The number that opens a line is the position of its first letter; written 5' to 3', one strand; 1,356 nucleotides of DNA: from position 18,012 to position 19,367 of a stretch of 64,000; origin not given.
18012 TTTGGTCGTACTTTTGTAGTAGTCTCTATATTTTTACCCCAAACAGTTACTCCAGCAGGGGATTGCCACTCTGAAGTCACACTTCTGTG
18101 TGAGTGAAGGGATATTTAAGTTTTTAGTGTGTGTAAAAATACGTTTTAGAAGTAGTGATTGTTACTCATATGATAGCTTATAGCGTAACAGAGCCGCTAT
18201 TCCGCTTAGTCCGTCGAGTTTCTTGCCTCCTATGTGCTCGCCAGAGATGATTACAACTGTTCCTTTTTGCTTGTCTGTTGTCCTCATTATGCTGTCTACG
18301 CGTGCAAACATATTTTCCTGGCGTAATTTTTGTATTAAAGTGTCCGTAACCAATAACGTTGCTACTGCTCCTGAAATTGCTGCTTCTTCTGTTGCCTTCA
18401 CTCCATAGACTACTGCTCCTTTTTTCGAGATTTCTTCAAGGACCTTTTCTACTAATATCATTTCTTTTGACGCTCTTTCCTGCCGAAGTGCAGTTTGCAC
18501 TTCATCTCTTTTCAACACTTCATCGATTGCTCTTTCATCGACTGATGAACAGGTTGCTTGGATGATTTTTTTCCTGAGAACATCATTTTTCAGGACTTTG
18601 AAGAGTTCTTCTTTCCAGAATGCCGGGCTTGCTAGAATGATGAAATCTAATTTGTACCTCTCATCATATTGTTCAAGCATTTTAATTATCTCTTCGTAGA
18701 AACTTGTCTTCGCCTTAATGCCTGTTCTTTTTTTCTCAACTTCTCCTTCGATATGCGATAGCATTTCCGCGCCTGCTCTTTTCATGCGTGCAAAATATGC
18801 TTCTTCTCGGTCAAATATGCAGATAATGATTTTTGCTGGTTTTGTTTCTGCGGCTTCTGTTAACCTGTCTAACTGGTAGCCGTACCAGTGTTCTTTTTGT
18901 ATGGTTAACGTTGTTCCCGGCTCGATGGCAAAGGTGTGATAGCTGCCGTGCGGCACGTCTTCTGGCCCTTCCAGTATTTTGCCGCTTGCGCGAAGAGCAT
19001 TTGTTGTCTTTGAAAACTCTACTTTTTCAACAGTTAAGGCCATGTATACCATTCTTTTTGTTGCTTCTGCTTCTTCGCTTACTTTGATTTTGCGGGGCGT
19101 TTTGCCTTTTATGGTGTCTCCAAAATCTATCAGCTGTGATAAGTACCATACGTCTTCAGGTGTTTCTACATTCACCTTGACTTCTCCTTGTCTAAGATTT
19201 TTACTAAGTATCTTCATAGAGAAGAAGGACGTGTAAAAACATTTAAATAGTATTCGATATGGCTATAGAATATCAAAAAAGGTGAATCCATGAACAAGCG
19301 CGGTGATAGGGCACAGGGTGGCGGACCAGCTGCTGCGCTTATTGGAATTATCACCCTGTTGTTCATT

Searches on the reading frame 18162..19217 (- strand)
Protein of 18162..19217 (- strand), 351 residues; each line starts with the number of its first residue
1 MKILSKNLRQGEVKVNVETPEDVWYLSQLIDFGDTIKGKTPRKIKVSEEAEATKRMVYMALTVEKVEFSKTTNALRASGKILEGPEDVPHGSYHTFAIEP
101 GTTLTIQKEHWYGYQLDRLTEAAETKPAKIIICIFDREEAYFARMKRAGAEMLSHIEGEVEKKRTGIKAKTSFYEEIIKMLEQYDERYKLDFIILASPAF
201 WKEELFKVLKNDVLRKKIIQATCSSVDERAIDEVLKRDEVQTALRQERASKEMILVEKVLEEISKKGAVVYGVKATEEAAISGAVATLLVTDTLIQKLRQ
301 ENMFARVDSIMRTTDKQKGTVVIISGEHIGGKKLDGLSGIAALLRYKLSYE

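Call 12: search_protein_families(library=pfam, proteins=[window:18162-19217:-], max_evalue=0.001)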
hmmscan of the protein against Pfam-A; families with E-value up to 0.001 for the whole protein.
window:18162-19217:- (351 aa): 3 families
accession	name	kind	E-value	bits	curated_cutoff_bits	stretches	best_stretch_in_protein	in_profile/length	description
PF03463.20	eRF1_1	-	1.1e-29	103.4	23.8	1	1-122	1-122/123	eRF1 domain 1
PF03465.20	eRF1_3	-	7.8e-20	71.8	25.8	1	251-348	3-106/106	eRF1 domain 3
PF03464.20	eRF1_2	-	1.2e-10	42.2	27.1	1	130-243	2-130/133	eRF1 domain 2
